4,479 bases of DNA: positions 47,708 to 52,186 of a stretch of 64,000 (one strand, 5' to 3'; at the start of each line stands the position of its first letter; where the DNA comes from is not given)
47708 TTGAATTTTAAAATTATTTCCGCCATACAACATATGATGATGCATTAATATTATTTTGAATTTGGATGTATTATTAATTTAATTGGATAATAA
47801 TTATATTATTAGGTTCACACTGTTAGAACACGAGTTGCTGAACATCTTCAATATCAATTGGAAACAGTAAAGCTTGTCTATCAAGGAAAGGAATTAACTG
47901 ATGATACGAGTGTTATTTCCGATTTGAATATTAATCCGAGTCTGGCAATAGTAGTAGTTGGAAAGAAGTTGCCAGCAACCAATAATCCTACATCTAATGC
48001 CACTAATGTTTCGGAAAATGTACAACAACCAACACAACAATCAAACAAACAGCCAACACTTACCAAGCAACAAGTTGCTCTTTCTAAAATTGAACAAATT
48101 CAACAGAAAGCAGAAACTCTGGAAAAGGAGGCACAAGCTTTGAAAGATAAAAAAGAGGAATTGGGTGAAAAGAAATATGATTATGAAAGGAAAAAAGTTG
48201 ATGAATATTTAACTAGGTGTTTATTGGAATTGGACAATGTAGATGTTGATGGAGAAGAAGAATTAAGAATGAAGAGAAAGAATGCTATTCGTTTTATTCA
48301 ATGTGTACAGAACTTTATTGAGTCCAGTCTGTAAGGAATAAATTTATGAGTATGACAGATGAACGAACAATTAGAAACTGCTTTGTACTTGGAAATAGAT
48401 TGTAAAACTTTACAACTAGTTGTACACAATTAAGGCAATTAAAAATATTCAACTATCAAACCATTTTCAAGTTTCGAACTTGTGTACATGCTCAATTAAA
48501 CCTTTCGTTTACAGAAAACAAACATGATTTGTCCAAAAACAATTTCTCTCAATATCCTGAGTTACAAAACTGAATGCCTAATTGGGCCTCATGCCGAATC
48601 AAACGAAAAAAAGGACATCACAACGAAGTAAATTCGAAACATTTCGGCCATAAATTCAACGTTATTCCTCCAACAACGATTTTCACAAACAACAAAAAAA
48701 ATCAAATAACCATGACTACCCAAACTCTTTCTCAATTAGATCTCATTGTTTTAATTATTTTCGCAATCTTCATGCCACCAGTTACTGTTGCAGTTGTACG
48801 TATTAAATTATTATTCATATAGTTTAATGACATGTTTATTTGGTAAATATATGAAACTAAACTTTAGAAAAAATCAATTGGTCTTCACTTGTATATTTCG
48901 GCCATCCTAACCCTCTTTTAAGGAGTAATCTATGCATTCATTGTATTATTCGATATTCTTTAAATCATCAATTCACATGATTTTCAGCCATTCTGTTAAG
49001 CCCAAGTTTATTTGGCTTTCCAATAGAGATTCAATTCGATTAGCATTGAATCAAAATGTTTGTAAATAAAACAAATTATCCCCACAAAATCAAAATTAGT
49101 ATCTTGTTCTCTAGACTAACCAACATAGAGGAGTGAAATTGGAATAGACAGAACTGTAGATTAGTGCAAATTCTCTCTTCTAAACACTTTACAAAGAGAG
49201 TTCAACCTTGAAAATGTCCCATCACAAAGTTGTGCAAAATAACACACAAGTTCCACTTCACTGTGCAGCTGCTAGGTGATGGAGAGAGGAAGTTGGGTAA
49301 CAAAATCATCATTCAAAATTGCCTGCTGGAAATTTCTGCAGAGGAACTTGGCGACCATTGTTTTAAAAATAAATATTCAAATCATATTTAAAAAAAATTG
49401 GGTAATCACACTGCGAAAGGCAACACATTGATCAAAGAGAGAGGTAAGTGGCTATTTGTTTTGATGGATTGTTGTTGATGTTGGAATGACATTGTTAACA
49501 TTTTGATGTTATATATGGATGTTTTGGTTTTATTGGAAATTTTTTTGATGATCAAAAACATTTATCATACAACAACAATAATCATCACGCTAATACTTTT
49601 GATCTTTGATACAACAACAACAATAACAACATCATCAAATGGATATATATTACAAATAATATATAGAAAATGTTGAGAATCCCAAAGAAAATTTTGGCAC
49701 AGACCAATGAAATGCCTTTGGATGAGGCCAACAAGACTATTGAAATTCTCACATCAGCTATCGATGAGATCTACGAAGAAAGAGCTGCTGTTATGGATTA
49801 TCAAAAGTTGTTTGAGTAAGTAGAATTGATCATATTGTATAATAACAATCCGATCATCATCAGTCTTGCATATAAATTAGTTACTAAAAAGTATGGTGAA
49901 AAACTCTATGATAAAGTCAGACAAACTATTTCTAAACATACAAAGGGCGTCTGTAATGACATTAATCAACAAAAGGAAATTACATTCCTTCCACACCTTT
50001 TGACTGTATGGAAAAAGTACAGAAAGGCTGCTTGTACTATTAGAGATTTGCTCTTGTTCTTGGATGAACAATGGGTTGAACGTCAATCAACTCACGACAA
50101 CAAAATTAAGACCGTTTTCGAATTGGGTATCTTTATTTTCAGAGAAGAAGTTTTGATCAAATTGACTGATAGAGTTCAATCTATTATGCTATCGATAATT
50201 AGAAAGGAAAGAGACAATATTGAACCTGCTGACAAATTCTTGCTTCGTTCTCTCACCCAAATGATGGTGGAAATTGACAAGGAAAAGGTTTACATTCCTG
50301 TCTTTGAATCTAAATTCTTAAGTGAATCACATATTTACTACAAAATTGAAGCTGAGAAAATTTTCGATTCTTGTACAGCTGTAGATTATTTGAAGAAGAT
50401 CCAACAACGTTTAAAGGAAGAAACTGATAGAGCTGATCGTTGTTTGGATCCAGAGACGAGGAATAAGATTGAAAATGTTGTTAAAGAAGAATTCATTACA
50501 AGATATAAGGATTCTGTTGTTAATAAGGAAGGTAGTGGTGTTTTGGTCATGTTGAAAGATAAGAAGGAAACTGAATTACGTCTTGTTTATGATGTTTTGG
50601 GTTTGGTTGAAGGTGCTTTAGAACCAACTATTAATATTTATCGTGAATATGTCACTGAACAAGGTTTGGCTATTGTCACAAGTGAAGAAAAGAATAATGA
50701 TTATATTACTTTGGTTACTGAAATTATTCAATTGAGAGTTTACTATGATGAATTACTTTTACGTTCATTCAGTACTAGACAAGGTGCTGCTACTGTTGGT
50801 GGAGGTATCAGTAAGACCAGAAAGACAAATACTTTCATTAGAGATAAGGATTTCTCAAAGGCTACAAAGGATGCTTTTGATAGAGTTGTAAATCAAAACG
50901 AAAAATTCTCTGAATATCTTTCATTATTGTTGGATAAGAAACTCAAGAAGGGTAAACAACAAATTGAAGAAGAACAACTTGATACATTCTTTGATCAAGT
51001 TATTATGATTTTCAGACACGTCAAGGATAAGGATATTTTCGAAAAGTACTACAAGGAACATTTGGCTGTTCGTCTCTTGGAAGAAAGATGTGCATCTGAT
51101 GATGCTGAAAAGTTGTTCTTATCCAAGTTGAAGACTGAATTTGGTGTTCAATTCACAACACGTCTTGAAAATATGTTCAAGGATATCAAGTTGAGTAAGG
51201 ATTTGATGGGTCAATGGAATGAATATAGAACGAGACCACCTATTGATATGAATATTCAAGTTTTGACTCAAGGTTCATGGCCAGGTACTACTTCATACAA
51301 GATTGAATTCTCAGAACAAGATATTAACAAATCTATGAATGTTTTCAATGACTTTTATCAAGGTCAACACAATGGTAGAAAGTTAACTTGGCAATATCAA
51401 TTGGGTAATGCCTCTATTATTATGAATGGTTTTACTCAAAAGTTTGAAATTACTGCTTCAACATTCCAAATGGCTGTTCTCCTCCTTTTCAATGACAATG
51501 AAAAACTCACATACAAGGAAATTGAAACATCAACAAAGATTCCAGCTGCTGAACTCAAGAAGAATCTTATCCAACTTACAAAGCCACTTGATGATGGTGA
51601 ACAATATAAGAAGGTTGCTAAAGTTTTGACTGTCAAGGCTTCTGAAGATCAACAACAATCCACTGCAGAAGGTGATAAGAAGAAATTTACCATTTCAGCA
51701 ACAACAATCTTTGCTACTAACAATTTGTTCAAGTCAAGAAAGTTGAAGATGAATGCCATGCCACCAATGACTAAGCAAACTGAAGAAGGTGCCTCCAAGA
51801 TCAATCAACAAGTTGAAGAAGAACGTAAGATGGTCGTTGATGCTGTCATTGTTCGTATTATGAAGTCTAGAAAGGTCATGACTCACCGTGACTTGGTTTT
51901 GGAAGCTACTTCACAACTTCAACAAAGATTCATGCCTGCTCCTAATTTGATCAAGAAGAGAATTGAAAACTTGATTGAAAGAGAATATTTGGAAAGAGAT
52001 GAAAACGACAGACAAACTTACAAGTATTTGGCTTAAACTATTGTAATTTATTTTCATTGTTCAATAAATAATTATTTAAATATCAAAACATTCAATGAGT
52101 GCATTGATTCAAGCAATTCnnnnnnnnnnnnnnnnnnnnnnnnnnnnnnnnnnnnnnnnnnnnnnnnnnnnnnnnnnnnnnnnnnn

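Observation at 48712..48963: Pmp3/UPF0057 proteolipid gene interrupted by an in-frame TAA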

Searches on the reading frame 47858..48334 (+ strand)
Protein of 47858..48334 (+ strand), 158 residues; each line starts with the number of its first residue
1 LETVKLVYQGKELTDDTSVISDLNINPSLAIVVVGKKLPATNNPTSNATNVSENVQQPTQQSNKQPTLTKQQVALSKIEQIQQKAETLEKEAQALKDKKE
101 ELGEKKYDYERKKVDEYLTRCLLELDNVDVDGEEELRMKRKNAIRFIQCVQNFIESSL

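Call 48: search_protein_families(library=pfam, proteins=[window:47858-48334:+], max_evalue=0.001)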
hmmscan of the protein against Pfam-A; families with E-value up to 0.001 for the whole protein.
window:47858-48334:+ (158 aa): 1 family
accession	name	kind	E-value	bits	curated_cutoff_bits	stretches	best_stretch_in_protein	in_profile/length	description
PF02179.21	BAG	-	9.1e-16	58.6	23.4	1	78-155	1-76/78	BAG domain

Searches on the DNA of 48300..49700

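Call 28: search_rna_families(source=window, start=48300, end=49700, threshold=evalue, max_evalue=1)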
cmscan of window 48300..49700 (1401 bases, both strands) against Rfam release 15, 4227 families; matches with E-value up to 1: 1.
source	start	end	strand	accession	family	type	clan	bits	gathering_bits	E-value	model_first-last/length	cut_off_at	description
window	49640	49700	+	RF01478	rli47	Gene; sRNA;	-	13.1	200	0.76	1-59/508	3'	Listeria sRNA rli47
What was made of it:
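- There is no Rfam match (call 28).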

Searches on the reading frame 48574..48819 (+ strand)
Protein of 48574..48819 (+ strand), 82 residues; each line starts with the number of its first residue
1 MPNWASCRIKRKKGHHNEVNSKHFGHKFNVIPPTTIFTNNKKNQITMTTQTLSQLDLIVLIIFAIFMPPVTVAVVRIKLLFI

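Call 38: search_protein_families(library=pfam, proteins=[window:48574-48819:+], max_evalue=10)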
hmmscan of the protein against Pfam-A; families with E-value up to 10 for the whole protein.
seq(82 aa): 1 family
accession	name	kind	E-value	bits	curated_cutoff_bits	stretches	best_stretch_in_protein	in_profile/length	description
PF01679.22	Pmp3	-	0.033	14.6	22.9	1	58-75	2-19/49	Proteolipid membrane potential modulator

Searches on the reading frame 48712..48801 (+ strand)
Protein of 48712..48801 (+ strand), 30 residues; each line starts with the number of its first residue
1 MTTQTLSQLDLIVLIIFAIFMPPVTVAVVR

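Call 29: search_protein_representatives(protein=window:48712-48801:+)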
Query: 30 residues. Proteins with E-value up to 0.001 (for the whole library): 0; up to 1e-10: 0; up to 1e-30: 0. The best 0 are listed.

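Call 38: search_protein_families(library=pfam, proteins=[window:48712-48795:+], max_evalue=10)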
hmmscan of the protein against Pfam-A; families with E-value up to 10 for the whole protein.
seq(28 aa): 1 family
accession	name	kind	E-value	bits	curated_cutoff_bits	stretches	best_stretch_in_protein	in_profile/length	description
PF01679.22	Pmp3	-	0.073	13.5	22.9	1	12-27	2-17/49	Proteolipid membrane potential modulator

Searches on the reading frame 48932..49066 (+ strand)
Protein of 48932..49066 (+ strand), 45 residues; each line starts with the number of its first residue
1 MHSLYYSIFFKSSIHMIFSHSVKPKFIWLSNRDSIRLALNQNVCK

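Call 50: search_protein_families(library=pfam, proteins=[window:48932-49066:+], max_evalue=1)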
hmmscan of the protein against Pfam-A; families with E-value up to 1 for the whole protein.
seq(45 aa): 0 families
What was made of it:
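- Tried and rejected: Other genes in the rest of the spacer (48964-49669): no Pfam hit for any ORF (call 50).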

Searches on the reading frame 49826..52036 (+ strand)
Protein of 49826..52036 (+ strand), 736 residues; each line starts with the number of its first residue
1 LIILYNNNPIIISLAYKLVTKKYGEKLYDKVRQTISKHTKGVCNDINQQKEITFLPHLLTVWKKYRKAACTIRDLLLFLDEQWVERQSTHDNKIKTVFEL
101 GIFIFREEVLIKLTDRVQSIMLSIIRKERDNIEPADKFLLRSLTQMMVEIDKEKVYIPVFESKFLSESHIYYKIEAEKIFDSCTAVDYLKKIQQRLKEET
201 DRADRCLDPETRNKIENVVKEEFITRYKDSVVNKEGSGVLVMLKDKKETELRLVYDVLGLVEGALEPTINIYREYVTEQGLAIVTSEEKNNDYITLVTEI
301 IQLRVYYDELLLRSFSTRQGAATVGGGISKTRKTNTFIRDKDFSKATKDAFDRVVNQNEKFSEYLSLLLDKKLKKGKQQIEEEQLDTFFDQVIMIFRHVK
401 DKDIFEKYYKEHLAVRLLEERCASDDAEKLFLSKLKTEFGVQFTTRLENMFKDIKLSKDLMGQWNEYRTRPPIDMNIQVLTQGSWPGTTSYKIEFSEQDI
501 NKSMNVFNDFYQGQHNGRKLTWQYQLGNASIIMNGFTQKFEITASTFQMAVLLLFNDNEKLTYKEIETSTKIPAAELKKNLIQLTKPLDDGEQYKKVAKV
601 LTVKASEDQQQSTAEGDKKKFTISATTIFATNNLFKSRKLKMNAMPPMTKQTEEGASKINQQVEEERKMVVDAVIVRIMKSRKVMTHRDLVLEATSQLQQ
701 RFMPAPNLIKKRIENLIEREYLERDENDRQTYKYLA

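Call 7: search_solved_structures(query=window:49826-52036:+, max_evalue=1e-10)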
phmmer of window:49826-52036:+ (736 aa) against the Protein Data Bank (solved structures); distinct sequences matched with E-value up to 1e-10: 57.
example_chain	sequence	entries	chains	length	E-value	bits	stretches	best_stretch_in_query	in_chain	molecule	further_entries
8k9i_C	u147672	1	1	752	2.7e-114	386.2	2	14-531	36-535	Cullin-3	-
8h34_M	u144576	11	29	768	3.5e-114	385.8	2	14-531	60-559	Cullin-3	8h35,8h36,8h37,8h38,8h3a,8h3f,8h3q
9q3e_L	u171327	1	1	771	3.7e-114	385.8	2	14-531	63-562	Cullin-3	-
8k8t_C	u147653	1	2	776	3.7e-114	385.8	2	14-531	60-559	Cullin-3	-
8gq6_C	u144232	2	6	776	3.7e-114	385.8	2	14-531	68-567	Cullin-3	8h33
9pvh_A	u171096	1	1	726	7.2e-89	302.2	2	337-736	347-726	Cullin-4A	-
4a0k_A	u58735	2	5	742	8e-89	302.1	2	337-736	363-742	CULLIN-4A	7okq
4a0l_E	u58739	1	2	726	8.4e-89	302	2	337-736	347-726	CULLIN-4B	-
4a0c_C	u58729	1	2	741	9.2e-89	301.9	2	337-736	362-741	CULLIN-4B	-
2hye_C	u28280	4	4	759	9.4e-89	301.8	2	337-736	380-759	Cullin-4A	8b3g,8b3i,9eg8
9lwi_G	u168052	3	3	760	9.4e-89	301.8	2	337-736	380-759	Cullin-4A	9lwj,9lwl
7opc_e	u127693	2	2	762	9.5e-89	301.8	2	337-736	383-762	Cullin-4A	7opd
9uum_A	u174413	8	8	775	1e-88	301.7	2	337-736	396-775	Cullin-4A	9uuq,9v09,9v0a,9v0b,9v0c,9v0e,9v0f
8vvy_A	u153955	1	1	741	8.3e-86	292.1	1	23-736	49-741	Cullin-1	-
9xzj_C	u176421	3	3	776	1.4e-85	291.3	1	24-736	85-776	Cullin-1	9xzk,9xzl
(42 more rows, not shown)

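Call 14: find_homologous_proteins(query=window:49826-52033:+, max_evalue=1e-50)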
Query window:49826-52033:+ (736 aa): 42 proteins with E <= 1e-50 among 8000 candidates.
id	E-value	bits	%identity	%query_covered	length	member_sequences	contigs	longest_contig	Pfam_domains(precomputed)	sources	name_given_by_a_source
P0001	0.0e+0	1525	98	99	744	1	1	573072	PF26557.1,PF10557.16,PF00888.30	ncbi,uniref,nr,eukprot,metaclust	ncbi:predicted protein [Naegleria gruberi]|uniref:Predicted protein n=1 Tax=Naegleria gruberi TaxID=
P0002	0.0e+0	1236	78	98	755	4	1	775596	PF26557.1,PF10557.16,PF00888.30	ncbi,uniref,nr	ncbi:hypothetical protein C9374_014032 [Naegleria lovaniensis]|uniref:Cullin family profile domain-c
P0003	0.0e+0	1232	77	98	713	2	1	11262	PF26557.1,PF10557.16,PF00888.30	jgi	-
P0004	0.0e+0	1230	77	98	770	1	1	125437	PF26557.1,PF10557.16,PF00888.30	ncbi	ncbi:hypothetical protein ABK040_005072 [Willaertia magna]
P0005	3.1e-285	966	62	100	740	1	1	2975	PF26557.1,PF10557.16,PF00888.30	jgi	jgi:cullin 3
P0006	4.3e-278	942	61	98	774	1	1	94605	PF26557.1,PF10557.16,PF00888.30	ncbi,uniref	ncbi:cullin C [Acrasis kona]|uniref:Cullin C n=1 Tax=Acrasis kona TaxID=1008807 RepID=A0AAW2YJP5_9EU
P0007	9.4e-272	922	61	98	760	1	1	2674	PF26557.1,PF10557.16,PF00888.30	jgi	-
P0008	8.9e-271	918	61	98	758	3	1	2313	PF26557.1,PF10557.16,PF00888.30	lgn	-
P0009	1.9e-267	907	59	99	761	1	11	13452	PF26557.1,PF10557.16,PF00888.30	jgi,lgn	jgi:cullin 3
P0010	7.4e-264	895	64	90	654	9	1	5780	PF26557.1,PF10557.16,PF00888.30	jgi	jgi:cullin 3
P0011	2.8e-253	860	57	98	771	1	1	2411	PF26557.1,PF10557.16,PF00888.30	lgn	-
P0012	1.3e-250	852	56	98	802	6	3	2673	PF26557.1,PF10557.16,PF00888.30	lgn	-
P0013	4.3e-231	787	52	99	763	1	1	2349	PF26557.1,PF10557.16,PF00888.30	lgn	-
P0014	5.1e-213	727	49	98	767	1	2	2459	PF26557.1,PF10557.16,PF00888.30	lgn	-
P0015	1.1e-210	720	50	98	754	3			PF26557.1,PF10557.16,PF00888.30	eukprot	eukprot:CAMPEP_0117445226 /NCGR_PEP_ID=MMETSP0759-20121206/5679_1 /TAXON_ID=63605 /ORGANISM="Percolo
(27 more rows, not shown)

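Call 15: find_encoding_contigs(protein=P0001, flank=6000, max_places=3)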
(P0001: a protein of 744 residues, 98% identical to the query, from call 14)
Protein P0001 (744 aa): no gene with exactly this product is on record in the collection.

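Call 16: find_encoding_contigs(protein=P0002, flank=10000, max_places=3)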
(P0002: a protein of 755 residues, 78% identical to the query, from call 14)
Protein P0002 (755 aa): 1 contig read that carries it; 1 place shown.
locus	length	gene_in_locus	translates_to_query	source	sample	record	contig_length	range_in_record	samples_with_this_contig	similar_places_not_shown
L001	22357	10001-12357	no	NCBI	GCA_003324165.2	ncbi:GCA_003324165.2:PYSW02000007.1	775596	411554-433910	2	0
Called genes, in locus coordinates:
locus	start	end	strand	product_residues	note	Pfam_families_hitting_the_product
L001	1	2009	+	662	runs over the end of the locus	PF00106:adh_short (weak), PF13561:adh_short_C2 (faint)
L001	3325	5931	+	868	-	-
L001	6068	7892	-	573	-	PF03547:Mem_trans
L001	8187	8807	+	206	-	PF03962:Mnd1, PF18517:LZ3wCH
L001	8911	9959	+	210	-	PF00240:ubiquitin, PF02179:BAG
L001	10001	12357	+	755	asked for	PF00888:Cullin, PF26557:Cullin_AB, PF10557:Cullin_Nedd8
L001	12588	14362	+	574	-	PF03372:Exo_endo_phos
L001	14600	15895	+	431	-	PF00579:tRNA-synt_1b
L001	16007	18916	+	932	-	PF04615:Utp14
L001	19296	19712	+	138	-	-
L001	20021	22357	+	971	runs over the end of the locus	PF01436:NHL, PF25021:TEN_NHL (weak), PF21795:JAG1-like_EGF2 (faint), PF23106:EGF_Teneurin (weak), PF25024:EGF_TEN, PF23106:EGF_Teneurin (weak), PF00069:Pkinase, PF07714:PK_Tyr_Ser-Thr, +3 more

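Call 17: find_encoding_contigs(protein=P0004, flank=10000, max_places=3)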
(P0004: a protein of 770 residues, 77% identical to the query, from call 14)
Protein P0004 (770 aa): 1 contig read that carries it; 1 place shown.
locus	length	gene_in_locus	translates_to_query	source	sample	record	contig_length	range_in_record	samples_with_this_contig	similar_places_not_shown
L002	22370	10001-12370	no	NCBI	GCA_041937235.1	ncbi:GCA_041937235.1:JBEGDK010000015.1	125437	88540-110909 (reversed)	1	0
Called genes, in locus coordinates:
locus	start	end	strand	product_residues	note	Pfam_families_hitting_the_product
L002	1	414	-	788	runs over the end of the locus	PF00696:AA_kinase, PF00171:Aldedh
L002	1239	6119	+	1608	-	PF00515:TPR_1 (faint), PF07719:TPR_2 (faint), PF13181:TPR_8 (faint), PF13424:TPR_12 (faint), PF14559:TPR_19 (faint)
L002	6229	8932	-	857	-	-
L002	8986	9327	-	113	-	-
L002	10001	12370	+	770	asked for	PF00888:Cullin, PF26557:Cullin_AB, PF10557:Cullin_Nedd8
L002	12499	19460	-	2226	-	PF25474:TPR_TmcB, PF00989:PAS (weak), PF13426:PAS_9, PF00211:Guanylate_cyc, PF02040:ArsB, PF03600:CitMHS, PF02040:ArsB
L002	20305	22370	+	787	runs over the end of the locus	PF00211:Guanylate_cyc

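Call 18: find_encoding_contigs(protein=P0003, flank=10000, max_places=3)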
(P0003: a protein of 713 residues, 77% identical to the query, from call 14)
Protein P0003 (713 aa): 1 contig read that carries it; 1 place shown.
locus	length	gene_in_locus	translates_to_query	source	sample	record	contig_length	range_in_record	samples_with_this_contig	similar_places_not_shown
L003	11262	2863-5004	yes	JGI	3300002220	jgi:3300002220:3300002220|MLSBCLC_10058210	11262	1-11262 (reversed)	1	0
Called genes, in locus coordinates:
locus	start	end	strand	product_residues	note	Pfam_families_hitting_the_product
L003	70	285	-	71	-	-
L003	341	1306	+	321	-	PF00388:PI-PLC-X (faint)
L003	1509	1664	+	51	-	-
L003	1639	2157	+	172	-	PF02179:BAG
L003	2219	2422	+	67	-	-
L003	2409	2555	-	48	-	-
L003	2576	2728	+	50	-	-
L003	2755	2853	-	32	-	-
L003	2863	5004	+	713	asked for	PF00888:Cullin, PF26557:Cullin_AB, PF10557:Cullin_Nedd8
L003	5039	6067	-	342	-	PF04258:Peptidase_A22B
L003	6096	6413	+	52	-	-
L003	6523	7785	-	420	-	-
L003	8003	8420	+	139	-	-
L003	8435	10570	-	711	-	PF12237:PCIF1_WW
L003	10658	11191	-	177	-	-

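Call 34: list_cluster_members(proteins=[P0002, P0003, P0001])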
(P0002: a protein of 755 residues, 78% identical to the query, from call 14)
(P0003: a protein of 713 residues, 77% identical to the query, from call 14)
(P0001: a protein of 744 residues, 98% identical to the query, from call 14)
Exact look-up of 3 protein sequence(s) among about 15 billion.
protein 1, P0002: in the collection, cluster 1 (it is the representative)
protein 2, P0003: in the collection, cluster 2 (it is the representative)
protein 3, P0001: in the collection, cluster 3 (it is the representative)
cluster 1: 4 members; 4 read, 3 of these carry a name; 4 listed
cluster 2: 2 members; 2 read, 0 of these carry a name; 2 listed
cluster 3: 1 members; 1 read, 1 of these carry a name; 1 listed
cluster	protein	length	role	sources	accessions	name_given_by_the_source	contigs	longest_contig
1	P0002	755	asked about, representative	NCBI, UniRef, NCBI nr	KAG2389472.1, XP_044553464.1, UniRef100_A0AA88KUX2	hypothetical protein C9374_014032 [Naegleria lovaniensis] | Cullin family profile domain-containing protein n=1 Tax=Naegleria lovaniensis TaxID=51637 ... | uncharacterized protein C9374_014032 [Naegleria lovaniensis]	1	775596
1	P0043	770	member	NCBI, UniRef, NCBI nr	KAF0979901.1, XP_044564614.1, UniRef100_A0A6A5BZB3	hypothetical protein FDP41_001054 [Naegleria fowleri] | Cullin family profile domain-containing protein n=1 Tax=Naegleria fowleri TaxID=5763 ... | uncharacterized protein FDP41_001054 [Naegleria fowleri]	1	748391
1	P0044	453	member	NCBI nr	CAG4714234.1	unnamed protein product [Naegleria fowleri]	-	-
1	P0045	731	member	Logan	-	-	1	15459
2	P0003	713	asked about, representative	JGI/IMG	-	-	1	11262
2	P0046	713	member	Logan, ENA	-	-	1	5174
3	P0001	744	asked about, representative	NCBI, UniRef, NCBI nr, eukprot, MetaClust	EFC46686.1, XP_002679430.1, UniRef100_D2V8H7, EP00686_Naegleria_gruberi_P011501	predicted protein [Naegleria gruberi] | Predicted protein n=1 Tax=Naegleria gruberi TaxID=5762 RepID=D2V8H7_NAEGR | uncharacterized protein NAEGRDRAFT_31990 [Naegleria gruberi]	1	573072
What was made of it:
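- The cullin ORF is 98% identical to N. gruberi XP_002679430.1 (calls 14, 34).
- Tried and rejected: The cullin cluster has a single member (call 34).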

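Call 35: find_encoding_contigs(protein=P0043, flank=4000, max_places=2)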
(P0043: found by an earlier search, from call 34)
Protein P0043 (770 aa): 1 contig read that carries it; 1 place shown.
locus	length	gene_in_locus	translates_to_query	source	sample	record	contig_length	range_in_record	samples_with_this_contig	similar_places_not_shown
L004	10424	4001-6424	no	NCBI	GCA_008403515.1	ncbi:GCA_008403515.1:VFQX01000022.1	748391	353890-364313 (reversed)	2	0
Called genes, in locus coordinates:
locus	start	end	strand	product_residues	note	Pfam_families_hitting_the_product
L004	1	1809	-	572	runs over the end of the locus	PF03547:Mem_trans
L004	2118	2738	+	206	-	PF03962:Mnd1, PF18517:LZ3wCH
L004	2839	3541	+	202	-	PF00240:ubiquitin, PF02179:BAG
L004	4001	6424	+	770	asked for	PF00888:Cullin, PF26557:Cullin_AB, PF10557:Cullin_Nedd8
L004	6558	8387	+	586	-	PF03372:Exo_endo_phos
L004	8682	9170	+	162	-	-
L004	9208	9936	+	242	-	PF00579:tRNA-synt_1b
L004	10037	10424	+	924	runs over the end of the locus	PF04615:Utp14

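Call 36: find_encoding_contigs(protein=P0045, flank=4000, max_places=2)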
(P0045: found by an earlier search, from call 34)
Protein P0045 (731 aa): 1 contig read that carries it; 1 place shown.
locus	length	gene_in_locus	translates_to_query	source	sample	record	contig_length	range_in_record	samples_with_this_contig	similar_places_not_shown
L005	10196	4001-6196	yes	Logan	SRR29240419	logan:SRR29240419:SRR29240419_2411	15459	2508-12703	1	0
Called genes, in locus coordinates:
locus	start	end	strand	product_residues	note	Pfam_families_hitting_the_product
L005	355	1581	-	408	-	PF03547:Mem_trans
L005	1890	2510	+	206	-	PF03962:Mnd1, PF18517:LZ3wCH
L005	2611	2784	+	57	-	-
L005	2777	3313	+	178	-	PF00240:ubiquitin (weak), PF02179:BAG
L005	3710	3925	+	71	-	-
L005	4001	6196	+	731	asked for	PF00888:Cullin, PF26557:Cullin_AB, PF10557:Cullin_Nedd8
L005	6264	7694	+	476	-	PF03372:Exo_endo_phos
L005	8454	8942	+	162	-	-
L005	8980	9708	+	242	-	PF00579:tRNA-synt_1b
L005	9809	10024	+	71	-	-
